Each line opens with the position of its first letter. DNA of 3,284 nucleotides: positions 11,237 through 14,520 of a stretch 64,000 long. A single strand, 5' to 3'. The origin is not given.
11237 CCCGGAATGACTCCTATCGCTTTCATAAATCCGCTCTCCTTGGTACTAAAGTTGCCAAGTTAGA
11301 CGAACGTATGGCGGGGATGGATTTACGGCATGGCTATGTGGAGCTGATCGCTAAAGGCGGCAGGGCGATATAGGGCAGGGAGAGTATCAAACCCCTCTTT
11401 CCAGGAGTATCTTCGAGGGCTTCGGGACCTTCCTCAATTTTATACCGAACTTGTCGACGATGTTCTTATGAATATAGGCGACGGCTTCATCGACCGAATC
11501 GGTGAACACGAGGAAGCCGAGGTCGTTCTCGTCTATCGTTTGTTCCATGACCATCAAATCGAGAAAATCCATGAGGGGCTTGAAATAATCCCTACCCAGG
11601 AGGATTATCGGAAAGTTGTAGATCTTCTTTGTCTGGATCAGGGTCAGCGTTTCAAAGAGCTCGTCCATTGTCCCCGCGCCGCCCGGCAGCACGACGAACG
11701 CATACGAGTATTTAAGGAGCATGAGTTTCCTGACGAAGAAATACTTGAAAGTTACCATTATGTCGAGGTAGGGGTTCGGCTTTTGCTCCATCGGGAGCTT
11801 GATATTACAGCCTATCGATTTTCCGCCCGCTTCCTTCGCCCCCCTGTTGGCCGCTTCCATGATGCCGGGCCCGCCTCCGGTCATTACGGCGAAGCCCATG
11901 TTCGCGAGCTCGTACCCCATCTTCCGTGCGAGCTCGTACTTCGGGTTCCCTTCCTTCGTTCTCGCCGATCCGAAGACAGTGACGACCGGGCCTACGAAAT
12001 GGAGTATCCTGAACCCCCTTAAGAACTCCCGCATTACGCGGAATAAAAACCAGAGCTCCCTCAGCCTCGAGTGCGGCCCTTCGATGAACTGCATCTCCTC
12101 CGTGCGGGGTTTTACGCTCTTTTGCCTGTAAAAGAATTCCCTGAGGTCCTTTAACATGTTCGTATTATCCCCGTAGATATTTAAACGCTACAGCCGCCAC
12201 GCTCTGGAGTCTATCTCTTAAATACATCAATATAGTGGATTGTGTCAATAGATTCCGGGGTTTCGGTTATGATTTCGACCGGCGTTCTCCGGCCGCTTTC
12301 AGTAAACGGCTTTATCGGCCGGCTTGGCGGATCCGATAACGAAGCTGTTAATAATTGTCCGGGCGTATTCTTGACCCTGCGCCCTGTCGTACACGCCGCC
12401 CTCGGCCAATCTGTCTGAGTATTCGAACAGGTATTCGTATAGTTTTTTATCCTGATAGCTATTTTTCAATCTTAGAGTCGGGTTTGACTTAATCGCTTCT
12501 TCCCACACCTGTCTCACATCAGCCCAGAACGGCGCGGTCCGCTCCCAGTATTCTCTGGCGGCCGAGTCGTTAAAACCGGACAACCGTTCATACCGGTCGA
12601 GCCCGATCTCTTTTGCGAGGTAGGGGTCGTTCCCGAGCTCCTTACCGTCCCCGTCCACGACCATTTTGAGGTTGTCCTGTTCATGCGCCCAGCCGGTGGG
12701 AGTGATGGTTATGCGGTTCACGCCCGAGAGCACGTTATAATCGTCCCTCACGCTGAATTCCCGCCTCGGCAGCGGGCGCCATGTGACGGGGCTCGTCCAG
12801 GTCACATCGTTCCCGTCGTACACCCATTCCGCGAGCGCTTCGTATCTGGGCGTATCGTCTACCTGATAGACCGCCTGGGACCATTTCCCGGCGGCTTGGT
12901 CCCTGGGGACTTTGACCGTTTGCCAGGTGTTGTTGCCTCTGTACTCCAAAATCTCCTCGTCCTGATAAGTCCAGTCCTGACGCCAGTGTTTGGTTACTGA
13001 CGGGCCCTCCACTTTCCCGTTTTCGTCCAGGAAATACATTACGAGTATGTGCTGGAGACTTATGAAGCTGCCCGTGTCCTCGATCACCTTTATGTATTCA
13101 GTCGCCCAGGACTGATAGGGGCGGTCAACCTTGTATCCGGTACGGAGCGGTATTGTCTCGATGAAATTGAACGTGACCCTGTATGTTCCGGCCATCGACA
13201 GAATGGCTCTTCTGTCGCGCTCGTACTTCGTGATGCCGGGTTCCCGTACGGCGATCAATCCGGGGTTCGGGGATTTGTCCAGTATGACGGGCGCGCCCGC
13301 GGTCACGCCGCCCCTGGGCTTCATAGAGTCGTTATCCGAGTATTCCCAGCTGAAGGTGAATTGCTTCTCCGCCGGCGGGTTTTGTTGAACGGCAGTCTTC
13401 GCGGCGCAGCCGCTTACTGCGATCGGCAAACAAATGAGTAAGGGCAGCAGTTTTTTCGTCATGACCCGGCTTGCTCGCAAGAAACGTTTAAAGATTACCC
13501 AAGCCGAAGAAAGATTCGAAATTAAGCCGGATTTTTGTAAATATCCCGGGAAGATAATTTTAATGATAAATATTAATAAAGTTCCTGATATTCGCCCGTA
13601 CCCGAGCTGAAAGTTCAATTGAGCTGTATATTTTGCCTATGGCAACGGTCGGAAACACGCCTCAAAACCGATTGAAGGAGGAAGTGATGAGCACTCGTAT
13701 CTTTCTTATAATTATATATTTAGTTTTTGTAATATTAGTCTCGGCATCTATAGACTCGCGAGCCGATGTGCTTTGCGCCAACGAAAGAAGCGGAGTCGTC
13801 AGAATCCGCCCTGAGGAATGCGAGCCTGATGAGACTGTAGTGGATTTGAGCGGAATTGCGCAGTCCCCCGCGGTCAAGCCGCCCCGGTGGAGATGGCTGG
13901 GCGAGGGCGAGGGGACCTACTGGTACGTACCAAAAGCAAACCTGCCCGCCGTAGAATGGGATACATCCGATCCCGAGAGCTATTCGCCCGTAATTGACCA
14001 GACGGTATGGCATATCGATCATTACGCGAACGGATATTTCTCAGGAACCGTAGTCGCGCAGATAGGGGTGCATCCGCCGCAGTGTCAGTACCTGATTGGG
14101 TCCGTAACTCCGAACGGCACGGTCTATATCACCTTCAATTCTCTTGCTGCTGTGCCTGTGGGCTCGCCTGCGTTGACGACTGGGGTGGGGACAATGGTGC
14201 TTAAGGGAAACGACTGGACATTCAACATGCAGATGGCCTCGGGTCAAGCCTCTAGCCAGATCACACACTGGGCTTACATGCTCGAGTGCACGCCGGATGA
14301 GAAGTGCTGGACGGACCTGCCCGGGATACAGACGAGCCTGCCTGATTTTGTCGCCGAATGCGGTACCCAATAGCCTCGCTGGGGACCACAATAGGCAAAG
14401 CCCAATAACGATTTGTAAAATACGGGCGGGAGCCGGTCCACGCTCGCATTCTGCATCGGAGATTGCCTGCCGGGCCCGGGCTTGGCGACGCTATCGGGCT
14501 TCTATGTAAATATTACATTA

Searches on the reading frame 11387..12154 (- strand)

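Call 5: search_protein_families(library=pfam, proteins=[window:11387-12154:-], max_evalue=10)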
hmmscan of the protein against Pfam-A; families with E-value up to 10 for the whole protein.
window:11387-12154:- (255 aa): 3 families
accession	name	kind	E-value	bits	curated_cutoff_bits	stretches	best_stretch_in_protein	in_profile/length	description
PF03641.19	Lysine_decarbox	-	3.9e-35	121.3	27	1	99-227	1-130/131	Possible lysine decarboxylase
PF18306.6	LDcluster4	-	1.1e-19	71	26.3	1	57-177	3-119/151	SLOG cluster4 family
PF02481.21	DNA_processg_A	-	0.02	14.5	29.6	1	56-115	45-102/212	DNA recombination-mediator protein A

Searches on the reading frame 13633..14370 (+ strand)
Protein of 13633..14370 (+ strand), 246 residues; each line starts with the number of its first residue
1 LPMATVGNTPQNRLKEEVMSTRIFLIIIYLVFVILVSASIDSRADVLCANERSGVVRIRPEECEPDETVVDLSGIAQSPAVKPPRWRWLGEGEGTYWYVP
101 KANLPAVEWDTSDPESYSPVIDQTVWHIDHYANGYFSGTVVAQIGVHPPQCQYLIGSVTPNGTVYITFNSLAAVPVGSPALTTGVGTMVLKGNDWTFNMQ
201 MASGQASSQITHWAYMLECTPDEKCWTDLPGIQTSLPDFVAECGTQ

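Call 5: search_protein_families(library=pfam, proteins=[window:13633-14370:+], max_evalue=10)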
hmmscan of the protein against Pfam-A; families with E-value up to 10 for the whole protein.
window:13633-14370:+ (246 aa): 1 family
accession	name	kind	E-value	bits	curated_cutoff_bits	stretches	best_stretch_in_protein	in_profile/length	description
PF24052.1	Phage_lipoprotein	-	0.061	13.7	27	1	20-57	2-39/80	Phage lipoprotein family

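Call 72: search_protein_families(library=padloc, proteins=[window:13633-14370:+], max_evalue=0.001)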
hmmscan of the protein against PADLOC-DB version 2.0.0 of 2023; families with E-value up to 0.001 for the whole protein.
window:13633-14370:+ (246 aa): 0 families
